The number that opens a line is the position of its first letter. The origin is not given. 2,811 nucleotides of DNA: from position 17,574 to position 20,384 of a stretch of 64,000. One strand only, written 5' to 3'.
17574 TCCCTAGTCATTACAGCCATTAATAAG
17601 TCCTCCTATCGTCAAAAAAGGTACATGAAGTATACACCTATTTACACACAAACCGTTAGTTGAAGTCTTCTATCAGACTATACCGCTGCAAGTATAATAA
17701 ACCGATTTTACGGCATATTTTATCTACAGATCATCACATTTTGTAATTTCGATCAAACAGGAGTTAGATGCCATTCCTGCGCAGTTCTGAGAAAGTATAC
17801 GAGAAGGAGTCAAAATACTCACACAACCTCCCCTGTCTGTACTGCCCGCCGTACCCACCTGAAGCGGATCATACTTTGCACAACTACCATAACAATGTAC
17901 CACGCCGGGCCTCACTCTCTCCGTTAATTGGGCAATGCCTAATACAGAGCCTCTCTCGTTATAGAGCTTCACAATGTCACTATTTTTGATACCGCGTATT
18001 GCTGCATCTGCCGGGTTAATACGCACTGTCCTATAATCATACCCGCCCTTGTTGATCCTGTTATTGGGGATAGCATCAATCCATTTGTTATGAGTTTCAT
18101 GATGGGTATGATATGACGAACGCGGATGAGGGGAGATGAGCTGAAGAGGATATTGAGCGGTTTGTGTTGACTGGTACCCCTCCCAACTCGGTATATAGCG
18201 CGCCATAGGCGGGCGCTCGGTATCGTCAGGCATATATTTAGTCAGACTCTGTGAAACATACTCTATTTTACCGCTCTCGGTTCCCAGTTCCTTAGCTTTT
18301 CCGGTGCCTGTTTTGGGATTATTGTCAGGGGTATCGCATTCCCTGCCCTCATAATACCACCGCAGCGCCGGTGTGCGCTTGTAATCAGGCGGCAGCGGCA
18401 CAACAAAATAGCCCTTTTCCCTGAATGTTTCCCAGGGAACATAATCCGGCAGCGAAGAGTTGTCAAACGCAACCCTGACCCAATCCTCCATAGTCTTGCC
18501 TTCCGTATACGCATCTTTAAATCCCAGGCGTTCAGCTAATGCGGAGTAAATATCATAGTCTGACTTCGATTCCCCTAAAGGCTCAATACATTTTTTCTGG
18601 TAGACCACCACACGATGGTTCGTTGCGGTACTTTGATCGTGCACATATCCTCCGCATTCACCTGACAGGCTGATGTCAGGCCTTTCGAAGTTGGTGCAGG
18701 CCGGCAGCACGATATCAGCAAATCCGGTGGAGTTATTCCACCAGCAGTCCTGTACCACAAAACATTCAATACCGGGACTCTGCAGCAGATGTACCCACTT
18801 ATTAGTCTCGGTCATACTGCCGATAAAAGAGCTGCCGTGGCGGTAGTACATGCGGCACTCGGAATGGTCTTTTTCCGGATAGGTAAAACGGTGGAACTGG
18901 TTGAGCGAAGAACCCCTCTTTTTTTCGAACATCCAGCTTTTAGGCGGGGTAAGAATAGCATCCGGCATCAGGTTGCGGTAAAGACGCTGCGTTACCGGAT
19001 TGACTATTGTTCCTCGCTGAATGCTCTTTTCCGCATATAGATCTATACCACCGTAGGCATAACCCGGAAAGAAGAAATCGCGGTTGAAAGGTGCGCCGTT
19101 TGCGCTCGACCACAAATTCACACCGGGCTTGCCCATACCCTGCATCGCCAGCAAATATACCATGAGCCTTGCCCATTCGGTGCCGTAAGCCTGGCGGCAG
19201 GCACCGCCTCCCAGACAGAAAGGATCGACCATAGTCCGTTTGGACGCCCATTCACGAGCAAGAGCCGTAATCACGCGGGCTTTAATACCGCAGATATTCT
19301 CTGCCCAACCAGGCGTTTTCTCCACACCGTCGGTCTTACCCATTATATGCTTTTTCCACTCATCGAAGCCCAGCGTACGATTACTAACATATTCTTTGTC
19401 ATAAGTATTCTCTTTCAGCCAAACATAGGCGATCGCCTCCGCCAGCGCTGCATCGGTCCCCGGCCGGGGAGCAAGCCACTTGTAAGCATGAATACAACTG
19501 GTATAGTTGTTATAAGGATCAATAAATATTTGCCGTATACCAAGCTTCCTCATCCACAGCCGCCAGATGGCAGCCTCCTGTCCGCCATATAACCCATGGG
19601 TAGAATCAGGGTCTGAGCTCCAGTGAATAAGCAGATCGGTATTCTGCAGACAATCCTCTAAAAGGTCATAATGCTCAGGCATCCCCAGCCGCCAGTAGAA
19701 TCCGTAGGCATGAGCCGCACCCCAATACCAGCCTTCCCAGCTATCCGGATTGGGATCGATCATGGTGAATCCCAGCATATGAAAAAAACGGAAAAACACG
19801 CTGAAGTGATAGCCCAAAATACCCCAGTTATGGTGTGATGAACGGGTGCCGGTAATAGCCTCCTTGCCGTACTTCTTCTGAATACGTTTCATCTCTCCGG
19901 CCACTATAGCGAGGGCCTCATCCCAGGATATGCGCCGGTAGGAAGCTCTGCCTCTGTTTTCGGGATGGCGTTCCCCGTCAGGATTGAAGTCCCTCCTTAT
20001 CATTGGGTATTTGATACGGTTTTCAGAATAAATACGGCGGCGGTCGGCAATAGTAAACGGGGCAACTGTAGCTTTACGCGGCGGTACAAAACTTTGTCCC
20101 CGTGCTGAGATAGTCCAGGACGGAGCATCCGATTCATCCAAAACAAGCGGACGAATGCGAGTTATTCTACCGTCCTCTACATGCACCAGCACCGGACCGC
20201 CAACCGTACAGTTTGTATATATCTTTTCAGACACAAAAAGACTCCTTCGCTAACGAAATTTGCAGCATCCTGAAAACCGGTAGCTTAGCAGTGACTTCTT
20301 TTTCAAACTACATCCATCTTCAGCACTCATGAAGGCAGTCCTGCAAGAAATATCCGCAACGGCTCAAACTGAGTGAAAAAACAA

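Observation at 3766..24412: Candidate undescribed anaerobic catabolic pathway (hydroxyaromatic or heterocyclic substrate) beside tRNA-Arg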

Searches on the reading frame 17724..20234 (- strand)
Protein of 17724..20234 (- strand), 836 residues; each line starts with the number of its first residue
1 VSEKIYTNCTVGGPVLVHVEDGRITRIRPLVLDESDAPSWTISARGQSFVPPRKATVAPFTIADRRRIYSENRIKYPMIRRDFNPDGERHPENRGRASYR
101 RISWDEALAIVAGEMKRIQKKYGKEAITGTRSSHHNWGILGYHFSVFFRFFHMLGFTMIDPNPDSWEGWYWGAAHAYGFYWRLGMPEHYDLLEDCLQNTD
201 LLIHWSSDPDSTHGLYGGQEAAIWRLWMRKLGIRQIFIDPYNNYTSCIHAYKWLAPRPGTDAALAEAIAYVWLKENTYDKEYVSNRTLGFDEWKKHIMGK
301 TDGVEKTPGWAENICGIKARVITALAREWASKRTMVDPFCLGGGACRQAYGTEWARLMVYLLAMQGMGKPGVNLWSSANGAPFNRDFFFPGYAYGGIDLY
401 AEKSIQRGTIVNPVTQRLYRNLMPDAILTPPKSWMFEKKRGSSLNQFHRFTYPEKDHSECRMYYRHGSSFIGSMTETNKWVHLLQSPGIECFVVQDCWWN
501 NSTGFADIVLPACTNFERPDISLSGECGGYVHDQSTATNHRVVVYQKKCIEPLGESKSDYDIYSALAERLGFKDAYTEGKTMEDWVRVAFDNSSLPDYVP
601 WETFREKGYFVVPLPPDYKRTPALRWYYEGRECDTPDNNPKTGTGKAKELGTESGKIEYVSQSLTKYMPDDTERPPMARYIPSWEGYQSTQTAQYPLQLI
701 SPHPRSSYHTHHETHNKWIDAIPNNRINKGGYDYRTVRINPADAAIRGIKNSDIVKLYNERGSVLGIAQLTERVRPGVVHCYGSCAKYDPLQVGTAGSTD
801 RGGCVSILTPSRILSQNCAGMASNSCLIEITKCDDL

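Call 5: search_protein_families(library=pfam, proteins=[window:17724-20234:-])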
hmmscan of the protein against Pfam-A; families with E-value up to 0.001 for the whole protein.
window:17724-20234:- (836 aa): 3 families
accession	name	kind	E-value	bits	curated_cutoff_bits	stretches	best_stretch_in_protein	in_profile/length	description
PF00384.28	Molybdopterin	-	3.4e-37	128.7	24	1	73-569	1-353/353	Molybdopterin oxidoreductase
PF21423.2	AhtL-like_1st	-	9.2e-25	86.4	27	1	13-65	1-53/55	Pyrogallol hydroxytransferase large subunit-like, domain 1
PF01568.27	Molydop_binding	-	1.5e-16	60.9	26.8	1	697-826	1-109/110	Molydopterin dinucleotide binding domain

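Call 6: search_protein_families(library=ncbifam, proteins=[window:17724-20234:-], max_evalue=0.00001)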
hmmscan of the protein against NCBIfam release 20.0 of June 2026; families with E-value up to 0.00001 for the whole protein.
window:17724-20234:- (836 aa): 21 families
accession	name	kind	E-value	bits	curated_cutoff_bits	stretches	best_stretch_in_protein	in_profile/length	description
TIGR00509.1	bisC_fam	subfamily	2.4e-108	363.4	1017.55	1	66-832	37-753/772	molybdopterin guanine dinucleotide-containing S/N-oxide reductase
TIGR02166.1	dmsA_ynfE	subfamily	1.6e-95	320.9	777.7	1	8-832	52-793/794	DMSO/selenate family reductase complex A subunit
NF011682.0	PRK15102.1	equivalog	1.4e-81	274.8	909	1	66-833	86-810/829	trimethylamine-N-oxide reductase TorA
TIGR02164.1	torA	equivalog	2.1e-75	254.4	1465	1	67-832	83-805/824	trimethylamine-N-oxide reductase TorA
NF011566.1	PRK14990.1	exception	1.5e-71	241.5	1600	1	63-832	109-813/814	dimethylsulfoxide reductase subunit A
NF041885.1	selenate_YnfE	exception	2.6e-55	187.6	1675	2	65-366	100-396/805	selenate/tellurate reductase subunit YnfE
NF041884.1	selenate_YnfF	exception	9.5e-53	179.2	1650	1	65-832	97-797/798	selenate/tellurate reductase subunit YnfF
TIGR01591.1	Fdh-alpha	equivalog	1.1e-45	155.9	666.25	2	67-373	47-317/672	formate dehydrogenase subunit alpha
TIGR03479.1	DMSO_red_II_alp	subfamily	1.3e-40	139.3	984.75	3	67-287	114-307/913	molybdopterin-dependent oxidoreductase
NF012032.0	PRK15488.1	equivalog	6.3e-40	136.9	694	3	213-332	205-320/759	thiosulfate reductase PhsA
NF047855.1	AssmNtatRedNasC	equivalog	4.7e-21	74.7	1100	1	232-369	209-338/708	assimilatory nitrate reductase catalytic subunit NasC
NF041714.1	arsenate_red_ArrA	equivalog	2.1e-17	62.5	1600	1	55-339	87-365/848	arsenate respiratory reductase molybdopterin-containing subunit ArrA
TIGR01580.1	narG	equivalog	2.3e-17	61.9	1084.15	1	91-281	149-322/1235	nitrate reductase subunit alpha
TIGR02693.1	arsenite_ox_L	equivalog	2.4e-12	45.7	359.05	0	725-779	715-769/806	arsenate reductase (azurin) large subunit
NF042978.1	EthbenzDh_ebdA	equivalog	2.3e-11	42.2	2000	0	67-287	136-329/977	ethylbenzene dehydrogenase subunit alpha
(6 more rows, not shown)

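Call 8: search_solved_structures(query=window:17724-20234:-, max_evalue=1e-10, show_alignments=1)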
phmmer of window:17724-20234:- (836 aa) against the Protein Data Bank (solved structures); distinct sequences matched with E-value up to 1e-10: 29.
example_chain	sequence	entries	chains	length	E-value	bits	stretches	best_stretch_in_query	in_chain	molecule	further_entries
4v4c_A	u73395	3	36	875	2.8e-258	862.5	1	6-834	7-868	Pyrogallol hydroxytransferase large subunit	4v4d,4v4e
7l5i_A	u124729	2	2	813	1.1e-75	258.3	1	62-832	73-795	Trimethylamine-N-oxide reductase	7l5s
1eu1_A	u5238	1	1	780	7.3e-75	255.6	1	67-827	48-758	DIMETHYL SULFOXIDE REDUCTASE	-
1dms_A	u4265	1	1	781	2.1e-72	247.5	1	45-832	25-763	DMSO REDUCTASE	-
1dmr_A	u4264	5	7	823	6.3e-72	245.9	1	44-832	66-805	DMSO REDUCTASE | Dimethyl sulfoxide/trimethylamine N-oxide reductase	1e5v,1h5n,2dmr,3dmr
1e60_A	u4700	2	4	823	6.7e-72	245.8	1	44-832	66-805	Dimethyl sulfoxide/trimethylamine N-oxide reductase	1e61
1e18_A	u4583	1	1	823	1.2e-71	245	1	44-832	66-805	DMSO REDUCTASE.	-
4dmr_A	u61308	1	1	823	3.1e-71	243.6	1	44-832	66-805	DMSO REDUCTASE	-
9h4t_A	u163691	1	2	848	7.1e-54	186.2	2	68-374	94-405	Trimethylamine-N-oxide reductase 1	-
1tmo_A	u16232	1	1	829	1.8e-52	181.5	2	65-372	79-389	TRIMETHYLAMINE N-OXIDE REDUCTASE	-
7bkb_D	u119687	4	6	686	9.1e-25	89.9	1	89-373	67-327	Formate dehydrogenase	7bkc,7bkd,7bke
4ydd_A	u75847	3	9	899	2.7e-23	85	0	68-286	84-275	DMSO reductase family type II enzyme, molybdopterin subunit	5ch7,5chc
5e7o_A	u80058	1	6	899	6.4e-23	83.8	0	68-286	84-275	DMSO reductase family type II enzyme, molybdopterin subunit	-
1aa6_A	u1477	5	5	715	1.3e-22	82.7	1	98-379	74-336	FORMATE DEHYDROGENASE H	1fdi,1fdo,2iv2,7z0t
2vpw_A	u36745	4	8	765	9.6e-21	76.6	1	55-358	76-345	THIOSULFATE REDUCTASE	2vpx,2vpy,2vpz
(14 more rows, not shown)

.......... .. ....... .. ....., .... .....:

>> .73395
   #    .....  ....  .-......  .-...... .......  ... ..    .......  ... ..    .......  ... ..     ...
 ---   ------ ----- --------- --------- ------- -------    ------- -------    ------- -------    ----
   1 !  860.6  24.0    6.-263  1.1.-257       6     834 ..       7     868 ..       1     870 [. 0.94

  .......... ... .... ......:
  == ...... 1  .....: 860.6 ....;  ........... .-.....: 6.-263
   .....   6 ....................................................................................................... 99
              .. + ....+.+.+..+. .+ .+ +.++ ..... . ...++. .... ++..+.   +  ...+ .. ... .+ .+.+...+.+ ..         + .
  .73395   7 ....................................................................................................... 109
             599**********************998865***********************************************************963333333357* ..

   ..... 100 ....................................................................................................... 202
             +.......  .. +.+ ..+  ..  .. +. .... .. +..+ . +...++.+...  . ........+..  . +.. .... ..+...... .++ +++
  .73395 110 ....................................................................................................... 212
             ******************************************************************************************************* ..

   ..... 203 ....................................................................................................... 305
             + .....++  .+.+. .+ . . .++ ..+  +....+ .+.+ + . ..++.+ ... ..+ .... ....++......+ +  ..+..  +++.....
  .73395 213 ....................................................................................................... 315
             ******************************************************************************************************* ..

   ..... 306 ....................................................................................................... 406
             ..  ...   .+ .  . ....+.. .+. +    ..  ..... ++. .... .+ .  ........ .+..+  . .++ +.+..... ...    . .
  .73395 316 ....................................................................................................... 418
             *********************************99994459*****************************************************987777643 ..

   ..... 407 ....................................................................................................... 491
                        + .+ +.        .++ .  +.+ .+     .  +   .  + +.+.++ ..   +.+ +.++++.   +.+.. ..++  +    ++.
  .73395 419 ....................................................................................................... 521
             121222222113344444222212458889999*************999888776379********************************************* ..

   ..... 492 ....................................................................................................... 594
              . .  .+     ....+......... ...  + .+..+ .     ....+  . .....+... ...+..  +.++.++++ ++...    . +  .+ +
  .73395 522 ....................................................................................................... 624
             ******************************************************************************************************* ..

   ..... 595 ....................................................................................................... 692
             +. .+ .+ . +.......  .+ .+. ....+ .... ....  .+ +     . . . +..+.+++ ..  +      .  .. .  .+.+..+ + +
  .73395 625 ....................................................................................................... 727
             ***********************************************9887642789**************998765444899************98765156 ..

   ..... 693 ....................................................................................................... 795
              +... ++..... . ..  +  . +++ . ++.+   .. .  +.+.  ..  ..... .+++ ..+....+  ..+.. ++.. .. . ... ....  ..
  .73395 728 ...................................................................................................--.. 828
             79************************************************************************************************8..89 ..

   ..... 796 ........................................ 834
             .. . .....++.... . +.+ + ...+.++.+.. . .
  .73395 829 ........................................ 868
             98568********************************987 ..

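Call 11: find_homologous_proteins(query=window:17724-20234:-, max_evalue=1e-50)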
Query window:17724-20234:- (836 aa): 3167 proteins with E <= 1e-50 among 8000 candidates; the best 120 are listed.
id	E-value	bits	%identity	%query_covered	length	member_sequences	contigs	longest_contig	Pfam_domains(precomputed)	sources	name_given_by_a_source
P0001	0.0e+0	2030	100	100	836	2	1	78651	PF21423.3,PF00384.28,PF01568.28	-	-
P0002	0.0e+0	1746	85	100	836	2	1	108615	PF21423.3,PF00384.28,PF01568.28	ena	-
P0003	0.0e+0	1588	76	100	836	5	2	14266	PF21423.3,PF00384.28,PF01568.28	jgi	jgi:molybdopterin guanine dinucleotide-containing S/N-oxide reductase-like protein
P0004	0.0e+0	1539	74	100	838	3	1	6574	PF21423.3,PF00384.28,PF01568.28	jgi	jgi:molybdopterin guanine dinucleotide-containing S/N-oxide reductase-like protein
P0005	0.0e+0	1538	74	100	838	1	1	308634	PF21423.3,PF00384.28,PF01568.28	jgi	jgi:molybdopterin guanine dinucleotide-containing S/N-oxide reductase-like protein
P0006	0.0e+0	1519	73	100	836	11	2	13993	PF21423.3,PF00384.28,PF01568.28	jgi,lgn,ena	-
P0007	0.0e+0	1483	73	100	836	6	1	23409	PF21423.3,PF00384.28,PF01568.28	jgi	-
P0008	0.0e+0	1482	71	100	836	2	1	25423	PF21423.3,PF00384.28,PF01568.28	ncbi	-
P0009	0.0e+0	1482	71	100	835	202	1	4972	PF21423.3,PF00384.28,PF01568.28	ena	-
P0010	0.0e+0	1478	71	100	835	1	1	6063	PF21423.3,PF00384.28,PF01568.28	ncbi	-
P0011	0.0e+0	1476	71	100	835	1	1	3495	PF21423.3,PF00384.28,PF01568.28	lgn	-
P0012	0.0e+0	1473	71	100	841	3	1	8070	PF21423.3,PF00384.28,PF01568.28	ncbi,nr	ncbi:MAG: molybdopterin-dependent oxidoreductase [Dehalococcoidia bacterium]|nr:molybdopterin-depend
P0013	0.0e+0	1461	70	100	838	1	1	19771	PF21423.3,PF00384.28,PF01568.28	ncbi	ncbi:molybdopterin-dependent oxidoreductase [Chloroflexota bacterium]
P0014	0.0e+0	1434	68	100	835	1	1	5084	PF21423.3,PF00384.28,PF01568.28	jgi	jgi:molybdopterin guanine dinucleotide-containing S/N-oxide reductase-like protein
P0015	0.0e+0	1418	69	100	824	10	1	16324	PF21423.3,PF00384.28,PF01568.28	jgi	jgi:molybdopterin guanine dinucleotide-containing S/N-oxide reductase-like protein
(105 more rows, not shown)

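Call 12: find_encoding_contigs(protein=P0002, flank=10000, max_places=2)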
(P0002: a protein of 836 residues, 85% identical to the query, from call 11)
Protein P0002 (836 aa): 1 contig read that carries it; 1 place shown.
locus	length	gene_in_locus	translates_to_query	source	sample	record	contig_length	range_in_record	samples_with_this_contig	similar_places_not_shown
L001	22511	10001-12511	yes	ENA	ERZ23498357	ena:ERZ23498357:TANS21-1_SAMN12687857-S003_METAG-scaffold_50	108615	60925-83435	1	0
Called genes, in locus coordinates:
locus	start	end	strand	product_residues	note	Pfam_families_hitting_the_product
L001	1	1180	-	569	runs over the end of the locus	PF13185:GAF_2 (faint), PF00990:GGDEF, PF01966:HD, PF13487:HD_5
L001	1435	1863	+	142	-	PF09946:DUF2178 (weak)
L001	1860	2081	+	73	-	PF13560:HTH_31, PF12844:HTH_19, PF01381:HTH_3, PF13443:HTH_26 (weak)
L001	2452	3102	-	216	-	-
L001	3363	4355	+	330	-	PF02826:2-Hacid_dh_C, PF03446:NAD_binding_2 (faint)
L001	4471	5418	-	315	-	PF01210:NAD_Gly3P_dh_N, PF02558:ApbA, PF08546:ApbA_C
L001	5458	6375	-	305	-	PF01047:MarR (faint), PF01978:TrmB (faint), PF13404:HTH_AsnC-type, PF13412:HTH_24, PF01037:AsnC_trans_reg (weak), PF13404:HTH_AsnC-type, PF13412:HTH_24, PF01037:AsnC_trans_reg (weak), +4 more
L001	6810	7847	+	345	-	PF03480:DctP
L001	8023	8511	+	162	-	PF04290:DctQ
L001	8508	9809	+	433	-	PF06808:DctM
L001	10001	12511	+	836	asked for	PF21423:AhtL-like_1st, PF00384:Molybdopterin, PF01568:Molydop_binding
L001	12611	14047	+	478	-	PF11794:HpaB_N, PF03241:HpaB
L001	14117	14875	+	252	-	PF00106:adh_short, PF01488:Shikimate_DH (faint), PF08659:KR, PF03435:Sacchrp_dh_NADP (weak), PF13561:adh_short_C2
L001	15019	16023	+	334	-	PF00389:2-Hacid_dh, PF02826:2-Hacid_dh_C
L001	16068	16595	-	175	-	PF12802:MarR_2 (weak), PF13463:HTH_27 (weak)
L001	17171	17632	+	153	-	PF03928:HbpS-like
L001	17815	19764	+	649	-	PF00724:Oxidored_FMN, PF00070:Pyr_redox (faint), PF01266:DAO (faint), PF03486:HI0933_like (weak), PF07992:Pyr_redox_2, PF13738:Pyr_redox_3 (faint)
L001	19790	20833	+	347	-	PF01012:ETF, PF00766:ETF_alpha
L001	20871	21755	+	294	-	PF01012:ETF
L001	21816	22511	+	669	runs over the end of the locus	PF12838:Fer4_7 (faint), PF00037:Fer4 (faint), PF13183:Fer4_8, PF13187:Fer4_9, PF13237:Fer4_10, PF13484:Fer4_16 (faint), PF13534:Fer4_17 (weak), PF02754:CCG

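Call 13: find_encoding_contigs(protein=P0005, flank=10000, max_places=2)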
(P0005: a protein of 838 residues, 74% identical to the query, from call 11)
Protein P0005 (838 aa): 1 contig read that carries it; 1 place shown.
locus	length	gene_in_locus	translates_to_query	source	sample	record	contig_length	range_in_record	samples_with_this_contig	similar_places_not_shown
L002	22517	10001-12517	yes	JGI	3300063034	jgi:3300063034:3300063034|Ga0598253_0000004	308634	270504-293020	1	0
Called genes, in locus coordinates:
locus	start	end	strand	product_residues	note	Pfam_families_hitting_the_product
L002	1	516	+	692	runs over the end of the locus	PF00724:Oxidored_FMN, PF13738:Pyr_redox_3 (faint), PF00070:Pyr_redox (faint), PF00890:FAD_binding_2 (weak), PF01266:DAO (weak), PF07992:Pyr_redox_2, PF12831:FAD_oxidored, PF13450:NAD_binding_8, +2 more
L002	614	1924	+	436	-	PF00155:Aminotran_1_2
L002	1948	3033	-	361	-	PF00266:Aminotran_5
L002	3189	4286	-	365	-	PF00155:Aminotran_1_2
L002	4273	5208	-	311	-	PF03186:CobD_Cbib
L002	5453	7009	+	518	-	PF05970:PIF1, PF13245:AAA_19, PF13604:AAA_30, PF01443:Viral_helicase1 (faint), PF02689:Herpes_Helicase (weak), PF13538:UvrD_C_2 (weak), PF13280:WYL (weak)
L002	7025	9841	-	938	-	PF01073:3Beta_HSD, PF01370:Epimerase, PF04321:RmlD_sub_bind (weak), PF07993:NAD_binding_4, PF16363:GDP_Man_Dehyd (weak), PF00501:AMP-binding, PF23562:AMP-binding_C_3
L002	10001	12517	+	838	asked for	PF21423:AhtL-like_1st, PF00384:Molybdopterin, PF01568:Molydop_binding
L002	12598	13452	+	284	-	PF00561:Abhydrolase_1, PF12146:Hydrolase_4, PF12697:Abhydrolase_6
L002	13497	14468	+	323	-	PF04909:Amidohydro_2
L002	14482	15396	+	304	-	PF23023:Anti-Pycsar_Apyc1 (weak), PF00753:Lactamase_B, PF19583:ODP (weak), PF12706:Lactamase_B_2 (weak)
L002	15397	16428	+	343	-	PF04055:Radical_SAM, PF13186:SPASM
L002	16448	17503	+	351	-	PF07318:DUF1464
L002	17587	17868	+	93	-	PF00462:Glutaredoxin, PF13409:GST_N_2 (weak)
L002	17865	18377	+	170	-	PF02943:FeThRed_B, PF21349:RUBY_RBDX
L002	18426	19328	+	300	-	PF00582:Usp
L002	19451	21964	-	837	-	PF00989:PAS, PF08448:PAS_4, PF13426:PAS_9, PF00989:PAS, PF08448:PAS_4, PF13426:PAS_9, PF08448:PAS_4, PF13426:PAS_9, +15 more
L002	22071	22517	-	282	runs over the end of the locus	PF05175:MTS, PF01135:PCMT, PF01209:Ubie_methyltran, PF13489:Methyltransf_23, PF08241:Methyltransf_11, PF08242:Methyltransf_12, PF13649:Methyltransf_25, PF13847:Methyltransf_31, +3 more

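Call 15: find_encoding_contigs(protein=window:17724-20234:-, flank=10000, max_places=2)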
Protein window:17724-20234:- (836 aa): no gene with exactly this product is on record in the collection.
